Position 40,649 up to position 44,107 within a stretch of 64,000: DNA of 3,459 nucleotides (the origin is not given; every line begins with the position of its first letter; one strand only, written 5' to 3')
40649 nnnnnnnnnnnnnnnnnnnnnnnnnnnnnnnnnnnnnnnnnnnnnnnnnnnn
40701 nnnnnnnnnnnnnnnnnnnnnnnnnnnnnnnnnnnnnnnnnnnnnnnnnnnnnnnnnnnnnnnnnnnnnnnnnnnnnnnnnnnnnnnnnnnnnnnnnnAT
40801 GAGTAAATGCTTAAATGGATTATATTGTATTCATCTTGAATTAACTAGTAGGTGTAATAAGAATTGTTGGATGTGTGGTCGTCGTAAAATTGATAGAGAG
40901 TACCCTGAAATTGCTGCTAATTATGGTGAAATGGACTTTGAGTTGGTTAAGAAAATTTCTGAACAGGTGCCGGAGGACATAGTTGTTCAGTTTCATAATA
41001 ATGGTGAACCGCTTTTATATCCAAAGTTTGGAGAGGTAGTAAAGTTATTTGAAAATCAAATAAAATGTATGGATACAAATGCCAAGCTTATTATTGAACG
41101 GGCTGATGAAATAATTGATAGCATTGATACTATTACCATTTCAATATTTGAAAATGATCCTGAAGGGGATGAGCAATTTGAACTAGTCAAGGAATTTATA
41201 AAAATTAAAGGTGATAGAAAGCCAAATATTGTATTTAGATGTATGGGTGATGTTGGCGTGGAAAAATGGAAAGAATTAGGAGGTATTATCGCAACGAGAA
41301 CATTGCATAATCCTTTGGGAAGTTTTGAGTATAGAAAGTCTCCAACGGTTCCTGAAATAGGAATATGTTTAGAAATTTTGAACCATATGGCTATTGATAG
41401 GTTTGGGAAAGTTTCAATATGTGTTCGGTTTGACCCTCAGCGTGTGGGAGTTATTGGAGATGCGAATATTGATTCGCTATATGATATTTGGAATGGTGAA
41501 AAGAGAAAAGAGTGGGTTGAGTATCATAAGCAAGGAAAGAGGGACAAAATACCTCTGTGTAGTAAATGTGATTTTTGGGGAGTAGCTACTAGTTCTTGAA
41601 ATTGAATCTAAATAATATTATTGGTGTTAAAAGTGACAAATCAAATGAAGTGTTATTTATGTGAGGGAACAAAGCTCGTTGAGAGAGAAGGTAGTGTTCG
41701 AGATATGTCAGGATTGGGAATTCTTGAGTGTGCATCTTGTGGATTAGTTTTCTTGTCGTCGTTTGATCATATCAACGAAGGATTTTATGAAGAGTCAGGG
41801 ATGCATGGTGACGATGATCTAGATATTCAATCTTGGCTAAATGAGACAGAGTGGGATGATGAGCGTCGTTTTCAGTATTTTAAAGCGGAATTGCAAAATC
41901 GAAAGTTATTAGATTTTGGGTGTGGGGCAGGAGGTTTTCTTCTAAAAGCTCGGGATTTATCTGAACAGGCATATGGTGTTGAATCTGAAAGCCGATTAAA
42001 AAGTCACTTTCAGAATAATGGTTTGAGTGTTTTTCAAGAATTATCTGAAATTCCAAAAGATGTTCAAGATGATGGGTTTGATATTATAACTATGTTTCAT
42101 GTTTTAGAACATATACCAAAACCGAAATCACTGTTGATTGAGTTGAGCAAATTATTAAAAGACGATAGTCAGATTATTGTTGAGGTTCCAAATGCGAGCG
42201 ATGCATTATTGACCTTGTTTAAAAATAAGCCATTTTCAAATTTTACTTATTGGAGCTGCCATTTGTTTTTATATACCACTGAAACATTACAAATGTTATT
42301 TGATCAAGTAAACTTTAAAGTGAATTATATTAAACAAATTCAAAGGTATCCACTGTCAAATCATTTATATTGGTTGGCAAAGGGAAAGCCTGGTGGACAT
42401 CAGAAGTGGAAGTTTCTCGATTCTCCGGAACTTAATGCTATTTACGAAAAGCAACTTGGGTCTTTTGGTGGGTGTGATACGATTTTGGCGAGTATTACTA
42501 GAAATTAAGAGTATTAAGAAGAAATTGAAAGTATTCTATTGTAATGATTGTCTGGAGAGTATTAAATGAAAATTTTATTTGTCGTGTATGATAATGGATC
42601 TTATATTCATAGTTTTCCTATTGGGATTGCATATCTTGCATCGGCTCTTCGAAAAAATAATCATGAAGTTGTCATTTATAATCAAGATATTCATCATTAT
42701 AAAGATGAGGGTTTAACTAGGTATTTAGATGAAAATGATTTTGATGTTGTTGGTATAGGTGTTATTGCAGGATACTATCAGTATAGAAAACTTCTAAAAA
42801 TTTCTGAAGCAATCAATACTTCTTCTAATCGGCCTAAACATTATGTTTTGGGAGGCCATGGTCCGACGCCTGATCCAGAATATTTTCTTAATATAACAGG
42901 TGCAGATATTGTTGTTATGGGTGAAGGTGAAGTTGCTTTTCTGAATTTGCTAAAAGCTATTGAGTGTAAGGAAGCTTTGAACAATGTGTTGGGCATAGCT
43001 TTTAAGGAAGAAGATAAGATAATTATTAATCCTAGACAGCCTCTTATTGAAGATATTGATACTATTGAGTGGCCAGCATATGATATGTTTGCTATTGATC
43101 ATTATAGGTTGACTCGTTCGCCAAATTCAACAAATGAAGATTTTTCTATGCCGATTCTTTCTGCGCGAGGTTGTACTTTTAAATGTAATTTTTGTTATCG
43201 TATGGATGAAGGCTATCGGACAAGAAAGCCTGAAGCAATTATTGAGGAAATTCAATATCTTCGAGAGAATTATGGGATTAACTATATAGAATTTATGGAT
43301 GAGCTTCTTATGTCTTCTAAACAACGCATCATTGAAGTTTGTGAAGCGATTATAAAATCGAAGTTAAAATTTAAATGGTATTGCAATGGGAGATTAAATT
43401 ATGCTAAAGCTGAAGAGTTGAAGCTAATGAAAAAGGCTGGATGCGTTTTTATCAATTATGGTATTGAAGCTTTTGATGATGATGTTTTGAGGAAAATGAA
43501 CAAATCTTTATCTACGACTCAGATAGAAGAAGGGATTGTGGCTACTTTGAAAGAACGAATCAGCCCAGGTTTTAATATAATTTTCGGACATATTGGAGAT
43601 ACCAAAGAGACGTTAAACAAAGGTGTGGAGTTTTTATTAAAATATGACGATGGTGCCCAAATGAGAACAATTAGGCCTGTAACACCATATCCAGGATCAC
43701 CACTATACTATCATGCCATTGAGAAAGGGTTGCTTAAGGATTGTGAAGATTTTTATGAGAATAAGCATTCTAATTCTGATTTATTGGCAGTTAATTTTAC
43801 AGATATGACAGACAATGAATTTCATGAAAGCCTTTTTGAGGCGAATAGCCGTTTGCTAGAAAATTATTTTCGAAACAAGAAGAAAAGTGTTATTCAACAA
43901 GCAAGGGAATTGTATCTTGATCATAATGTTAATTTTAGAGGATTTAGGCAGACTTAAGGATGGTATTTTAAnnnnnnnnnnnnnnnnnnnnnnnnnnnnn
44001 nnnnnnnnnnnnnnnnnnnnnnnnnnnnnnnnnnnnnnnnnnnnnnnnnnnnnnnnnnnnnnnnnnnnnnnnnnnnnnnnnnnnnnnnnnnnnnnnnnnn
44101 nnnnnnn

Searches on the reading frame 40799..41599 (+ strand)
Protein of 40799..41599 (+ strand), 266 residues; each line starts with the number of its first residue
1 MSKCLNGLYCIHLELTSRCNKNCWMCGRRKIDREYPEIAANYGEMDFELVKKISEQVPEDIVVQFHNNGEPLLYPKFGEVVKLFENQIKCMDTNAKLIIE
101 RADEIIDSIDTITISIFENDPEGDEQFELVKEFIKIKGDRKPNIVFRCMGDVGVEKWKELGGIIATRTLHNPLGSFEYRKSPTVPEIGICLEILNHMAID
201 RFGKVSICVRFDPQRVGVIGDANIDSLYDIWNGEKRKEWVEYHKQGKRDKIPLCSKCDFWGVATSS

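Call 5: search_protein_families(library=pfam, proteins=[window:40799-41599:+], max_evalue=0.01)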
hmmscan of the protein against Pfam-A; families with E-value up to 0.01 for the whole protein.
window:40799-41599:+ (266 aa): 2 families
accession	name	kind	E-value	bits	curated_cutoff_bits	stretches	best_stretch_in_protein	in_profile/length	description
PF13186.11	SPASM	-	1.3e-09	38.6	21.5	1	190-258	1-67/67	Iron-sulfur cluster-binding domain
PF04055.27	Radical_SAM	-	1.3e-07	32.4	29.5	1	14-135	2-121/166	Radical SAM superfamily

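Call 6: search_protein_families(library=ncbifam, proteins=[window:40799-41599:+], max_evalue=0.01)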
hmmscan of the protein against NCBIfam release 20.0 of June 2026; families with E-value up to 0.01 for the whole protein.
window:40799-41599:+ (266 aa): 15 families
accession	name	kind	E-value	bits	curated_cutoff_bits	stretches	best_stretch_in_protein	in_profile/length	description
TIGR04317.1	W_rSAM_matur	equivalog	4.4e-14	52.4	380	1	11-117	6-111/349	tungsten cofactor oxidoreductase radical SAM maturase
TIGR04321.1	spiroSPASM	subfamily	2e-11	43.3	250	2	12-83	234-304/510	spiro-SPASM protein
TIGR04311.1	rSAM_Geo_metal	subfamily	3.2e-09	36.3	400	1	11-123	5-119/423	radical SAM/SPASM family putative metalloenzyme maturase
TIGR04251.1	SCM_rSAM_ScmF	equivalog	2.2e-06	27.3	400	1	9-119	4-114/353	SynChlorMet cassette radical SAM/SPASM protein ScmF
NF033640.1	N_Twi_rSAM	subfamily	8.2e-05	21.9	170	1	189-257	4-69/398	twitch domain-containing radical SAM protein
TIGR04340.1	rSAM_ACGX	hypoth_equivalog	0.00088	18.6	400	0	195-257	258-319/341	radical SAM/SPASM domain protein, ACGX system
NF001199.0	PRK00164.2-1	equivalog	0.0011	18.2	231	1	11-122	14-124/308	GTP 3',8-cyclase MoaA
NF047865.1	rSAM_PapB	equivalog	0.0012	18.2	340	0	190-259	247-308/330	PapB family radical SAM/SPASM ranthipeptide maturase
NF038283.1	viperin_w_prok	equivalog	0.0017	17.6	180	1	13-116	6-114/281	viperin family antiviral radical SAM protein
TIGR04085.1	rSAM_more_4Fe4S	domain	0.0022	18.4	27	1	191-260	2-67/93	SPASM domain-containing protein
NF045702.1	rSAM_GDGT_ether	equivalog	0.0038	15.9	450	1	12-87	89-162/486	tetraether lipid synthase Tes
TIGR04084.1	rSAM_AF0577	subfamily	0.0045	16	225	1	15-116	3-99/347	TIGR04084 family radical SAM/SPASM domain-containing protein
TIGR02668.1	moaA_archaeal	equivalog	0.0048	15.9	325.25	1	12-121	13-121/303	GTP 3',8-cyclase MoaA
TIGR04250.1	SCM_rSAM_ScmE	equivalog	0.0055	15.6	400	0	187-260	250-320/358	SynChlorMet cassette radical SAM/SPASM protein ScmE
TIGR02666.1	moaA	equivalog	0.0073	15.3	284.05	1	13-116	14-122/336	GTP 3',8-cyclase MoaA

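Call 52: search_solved_structures(query=window:40799-41599:+, max_evalue=1)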
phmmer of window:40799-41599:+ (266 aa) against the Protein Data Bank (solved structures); distinct sequences matched with E-value up to 1: 5.
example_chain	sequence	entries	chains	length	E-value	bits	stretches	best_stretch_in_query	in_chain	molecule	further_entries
7bi7_A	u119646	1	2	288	9.4e-10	41.7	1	10-168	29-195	FeMo cofactor biosynthesis protein NifB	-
7jmb_A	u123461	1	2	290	9.6e-10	41.6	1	10-168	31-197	Nitrogenase iron-molybdenum cofactor biosynthesis protein NifB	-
7jma_A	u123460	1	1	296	1e-09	41.6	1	10-168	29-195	Nitrogenase iron-molybdenum cofactor biosynthesis protein NifB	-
4m7t_A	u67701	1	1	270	8.1e-09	38.6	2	10-77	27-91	BtrN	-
4m7s_A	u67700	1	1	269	9.1e-09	38.4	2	10-77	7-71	BtrN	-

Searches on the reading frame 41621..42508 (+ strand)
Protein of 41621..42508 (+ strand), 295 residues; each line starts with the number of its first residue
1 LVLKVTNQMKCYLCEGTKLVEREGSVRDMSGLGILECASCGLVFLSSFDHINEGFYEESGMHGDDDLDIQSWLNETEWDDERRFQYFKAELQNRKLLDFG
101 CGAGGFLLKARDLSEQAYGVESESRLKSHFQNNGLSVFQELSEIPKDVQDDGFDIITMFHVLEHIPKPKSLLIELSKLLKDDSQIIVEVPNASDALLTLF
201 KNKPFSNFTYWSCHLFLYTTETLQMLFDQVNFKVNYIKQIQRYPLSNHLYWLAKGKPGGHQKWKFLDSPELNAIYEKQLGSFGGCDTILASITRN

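Call 5: search_protein_families(library=pfam, proteins=[window:41621-42508:+], max_evalue=0.01)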
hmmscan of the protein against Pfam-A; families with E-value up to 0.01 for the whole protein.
window:41621-42508:+ (295 aa): 8 families
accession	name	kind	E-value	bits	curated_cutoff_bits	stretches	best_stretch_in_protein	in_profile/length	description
PF13489.12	Methyltransf_23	-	3.1e-23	82.7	27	1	87-234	17-161/164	Methyltransferase domain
PF13847.12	Methyltransf_31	-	1.1e-11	45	27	1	93-219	4-133/145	Methyltransferase domain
PF08241.18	Methyltransf_11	-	3e-10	41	21.2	1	97-186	1-94/95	Methyltransferase domain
PF08242.18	Methyltransf_12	-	6.7e-10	40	30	1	97-182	1-95/98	Methyltransferase domain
PF05219.18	DREV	-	6.5e-07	29.2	26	1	89-189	91-188/265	DREV methyltransferase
PF07021.18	MetW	-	8.8e-07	29.2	21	1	94-191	15-111/193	Methionine biosynthesis protein MetW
PF13649.12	Methyltransf_25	-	9.7e-06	26.6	27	1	97-181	2-95/97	Methyltransferase domain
PF08003.17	Methyltransf_9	-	5.8e-05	22.6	23.8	1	75-189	95-219/315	Protein of unknown function (DUF1698)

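Call 6: search_protein_families(library=ncbifam, proteins=[window:41621-42508:+], max_evalue=0.01)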
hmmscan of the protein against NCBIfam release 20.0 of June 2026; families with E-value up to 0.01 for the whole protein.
window:41621-42508:+ (295 aa): 8 families
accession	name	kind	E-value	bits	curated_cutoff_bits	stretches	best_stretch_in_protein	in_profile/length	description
TIGR01983.1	UbiG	equivalog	6.1e-10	38.8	102.95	1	87-189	44-153/228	bifunctional 2-polyprenyl-6-hydroxyphenol methylase/3-demethylubiquinol 3-O-methyltransferase UbiG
TIGR02081.1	metW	equivalog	1.7e-07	31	189.5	1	94-191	15-111/194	methionine biosynthesis protein MetW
TIGR00452.1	TIGR00452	equivalog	3.6e-07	29.3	275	1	75-233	97-263/316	tRNA 5-methoxyuridine(34)/uridine 5-oxyacetic acid(34) synthase CmoB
NF011650.0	PRK15068.1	equivalog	7e-07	28.4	209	1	75-233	102-269/324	tRNA 5-methoxyuridine(34)/uridine 5-oxyacetic acid(34) synthase CmoB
NF045667.1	MTase_DVU1556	equivalog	2.4e-06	27.2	155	1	92-238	22-166/213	DVU_1556 family methyltransferase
TIGR04345.1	ovoA_Cterm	equivalog_domain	2.9e-05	23.7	170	1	151-190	133-172/242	putative 4-mercaptohistidine N1-methyltransferase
NF043040.1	corrin_prot_MT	hypoth_equivalog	0.0017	17.8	180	1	92-238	41-202/216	corrinoid protein-associated methyltransferase CpaM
NF001244.0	PRK00216.1-5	equivalog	0.002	17.5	216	1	86-200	43-167/236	bifunctional demethylmenaquinone methyltransferase/2-methoxy-6-polyprenyl-1,4-benzoquinol methylase UbiE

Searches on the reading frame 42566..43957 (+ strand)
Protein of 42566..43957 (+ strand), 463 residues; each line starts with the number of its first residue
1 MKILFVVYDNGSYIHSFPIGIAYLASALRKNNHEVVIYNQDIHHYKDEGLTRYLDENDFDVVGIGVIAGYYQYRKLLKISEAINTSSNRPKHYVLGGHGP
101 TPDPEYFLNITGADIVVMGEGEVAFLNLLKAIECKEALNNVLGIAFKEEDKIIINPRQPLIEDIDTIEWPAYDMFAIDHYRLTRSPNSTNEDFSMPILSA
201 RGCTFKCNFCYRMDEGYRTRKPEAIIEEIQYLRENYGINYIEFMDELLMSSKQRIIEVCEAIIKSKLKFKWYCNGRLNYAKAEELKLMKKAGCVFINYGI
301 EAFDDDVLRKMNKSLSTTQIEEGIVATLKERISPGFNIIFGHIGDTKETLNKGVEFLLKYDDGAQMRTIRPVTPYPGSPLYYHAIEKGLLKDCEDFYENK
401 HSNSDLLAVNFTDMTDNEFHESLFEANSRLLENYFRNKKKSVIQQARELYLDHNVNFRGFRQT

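Call 5: search_protein_families(library=pfam, proteins=[window:42566-43957:+], max_evalue=0.01)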
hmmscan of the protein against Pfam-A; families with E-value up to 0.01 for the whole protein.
window:42566-43957:+ (463 aa): 2 families
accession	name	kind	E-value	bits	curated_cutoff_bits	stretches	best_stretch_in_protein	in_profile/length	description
PF04055.27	Radical_SAM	-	2.3e-21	77.1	29.5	1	199-356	3-165/166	Radical SAM superfamily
PF02310.24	B12-binding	-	4.5e-17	62.4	32.1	1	17-128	13-120/121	B12 binding domain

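Call 6: search_protein_families(library=ncbifam, proteins=[window:42566-43957:+], max_evalue=0.01)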
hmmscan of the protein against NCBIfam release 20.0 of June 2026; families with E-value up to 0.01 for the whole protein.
window:42566-43957:+ (463 aa): 28 families (the best 25 are shown)
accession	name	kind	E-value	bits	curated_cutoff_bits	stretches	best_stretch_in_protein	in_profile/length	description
TIGR02026.1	BchE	equivalog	1.1e-42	146.5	481.35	1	18-395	22-398/497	magnesium-protoporphyrin IX monomethyl ester anaerobic oxidative cyclase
TIGR04072.2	rSAM_ladder_B12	equivalog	2.1e-41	142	360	1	17-408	17-396/443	lipid biosynthesis B12-binding/radical SAM protein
TIGR04479.1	bcpD_PhpK_rSAM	subfamily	2.5e-36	125.1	600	1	19-358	73-407/504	PhpK family radical SAM P-methyltransferase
TIGR03471.1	HpnJ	equivalog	2.4e-33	115.8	577.6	1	72-455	80-452/472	hopanoid biosynthesis associated radical SAM protein HpnJ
TIGR04295.1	B12_rSAM_oligo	hypoth_equivalog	3.1e-30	105.2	400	1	17-384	24-384/422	TIGR04295 family B12-binding domain-containing radical SAM protein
NF038361.1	rSAM_Sden_1168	equivalog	1.1e-29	103.4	575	1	46-391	128-480/560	Sden_1168 family B12-binding radical SAM P-methyltransferase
NF050148.1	rSAM_ApyD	equivalog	3e-27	95.3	750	1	19-382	26-391/645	RiPP biosynthesis radical SAM protein ApyD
TIGR03975.1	rSAM_ocin_1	subfamily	1.3e-24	86.6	281.85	1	113-356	182-426/606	RiPP maturation radical SAM C-methyltransferase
TIGR04385.1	B12_rSAM_cofa1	equivalog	2.9e-24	86.1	450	1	16-358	18-362/438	B12 lower ligand biosynthesis radical SAM protein BzaD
TIGR04367.1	HpnR_B12_rSAM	equivalog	5.7e-24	84.5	650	1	13-425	17-407/490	hopanoid C-3 methylase HpnR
NF033070.1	rSAM_AprD4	equivalog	2.6e-20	72.8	500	1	158-399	164-405/456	AprD4 family radical SAM diol-dehydratase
TIGR04013.1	B12_SAM_MJ_1487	hypoth_equivalog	9.5e-19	67.5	251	1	75-234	55-194/382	TIGR04013 family B12-binding domain/radical SAM domain-containing protein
NF033712.0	B12_rSAM_KedN5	subfamily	3.6e-16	58.5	700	1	14-212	13-213/624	KedN5 family methylcobalamin-dependent radical SAM C-methyltransferase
TIGR04190.1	B12_SAM_Ta0216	equivalog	7.5e-16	57.8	500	1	17-437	36-482/554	TIGR04190 family B12-binding domain/radical SAM domain protein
TIGR04014.1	B12_SAM_MJ_0865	equivalog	1.7e-15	56.8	360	1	50-386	30-360/434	methyl-coenzyme M reductase glutamine C-methyltransferase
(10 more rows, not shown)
